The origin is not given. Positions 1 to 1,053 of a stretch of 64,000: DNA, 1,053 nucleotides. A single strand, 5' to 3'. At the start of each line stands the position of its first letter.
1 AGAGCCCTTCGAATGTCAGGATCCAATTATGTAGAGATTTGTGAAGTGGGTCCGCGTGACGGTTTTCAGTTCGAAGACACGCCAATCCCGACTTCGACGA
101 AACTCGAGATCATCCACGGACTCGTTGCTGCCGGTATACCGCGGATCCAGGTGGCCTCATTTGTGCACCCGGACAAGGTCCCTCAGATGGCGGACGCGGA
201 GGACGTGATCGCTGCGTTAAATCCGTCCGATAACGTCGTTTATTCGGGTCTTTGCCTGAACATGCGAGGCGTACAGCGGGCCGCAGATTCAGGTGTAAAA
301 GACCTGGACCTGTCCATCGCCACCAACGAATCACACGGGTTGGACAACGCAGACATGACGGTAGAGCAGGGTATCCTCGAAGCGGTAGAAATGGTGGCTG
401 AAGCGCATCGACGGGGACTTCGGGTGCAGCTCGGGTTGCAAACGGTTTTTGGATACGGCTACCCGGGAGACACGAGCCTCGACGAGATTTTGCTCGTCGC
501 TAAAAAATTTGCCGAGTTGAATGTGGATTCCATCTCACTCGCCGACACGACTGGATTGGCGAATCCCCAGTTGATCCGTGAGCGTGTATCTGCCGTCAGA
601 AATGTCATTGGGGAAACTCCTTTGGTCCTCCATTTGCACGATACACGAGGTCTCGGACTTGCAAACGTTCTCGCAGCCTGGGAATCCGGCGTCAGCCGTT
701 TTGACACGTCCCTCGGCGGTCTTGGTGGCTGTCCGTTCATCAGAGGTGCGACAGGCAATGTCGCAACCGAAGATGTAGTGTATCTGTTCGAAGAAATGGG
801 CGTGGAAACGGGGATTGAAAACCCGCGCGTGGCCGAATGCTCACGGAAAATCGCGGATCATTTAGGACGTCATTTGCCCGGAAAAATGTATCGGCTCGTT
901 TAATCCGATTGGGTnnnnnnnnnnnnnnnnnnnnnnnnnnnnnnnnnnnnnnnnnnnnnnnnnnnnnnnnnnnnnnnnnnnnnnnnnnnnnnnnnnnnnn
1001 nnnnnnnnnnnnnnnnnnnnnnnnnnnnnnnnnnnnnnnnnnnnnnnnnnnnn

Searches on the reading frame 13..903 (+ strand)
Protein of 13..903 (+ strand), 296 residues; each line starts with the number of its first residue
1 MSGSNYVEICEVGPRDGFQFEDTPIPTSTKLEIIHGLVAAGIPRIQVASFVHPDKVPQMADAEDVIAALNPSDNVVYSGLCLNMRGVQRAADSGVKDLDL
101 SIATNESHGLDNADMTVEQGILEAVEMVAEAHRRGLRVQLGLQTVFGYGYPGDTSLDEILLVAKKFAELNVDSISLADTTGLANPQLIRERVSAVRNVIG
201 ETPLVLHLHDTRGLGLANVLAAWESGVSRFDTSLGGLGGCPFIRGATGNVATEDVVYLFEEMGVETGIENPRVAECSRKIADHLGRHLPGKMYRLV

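Call 79: search_protein_families(library=pfam, max_evalue=0.00001, proteins=[window:13-903:+])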
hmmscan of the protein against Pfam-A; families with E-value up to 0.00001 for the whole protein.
window:13-903:+ (296 aa): 1 family
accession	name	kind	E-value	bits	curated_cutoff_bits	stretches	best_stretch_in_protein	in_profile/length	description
PF00682.25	HMGL-like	-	8.4e-45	153.6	29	1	7-278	2-258/260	HMGL-like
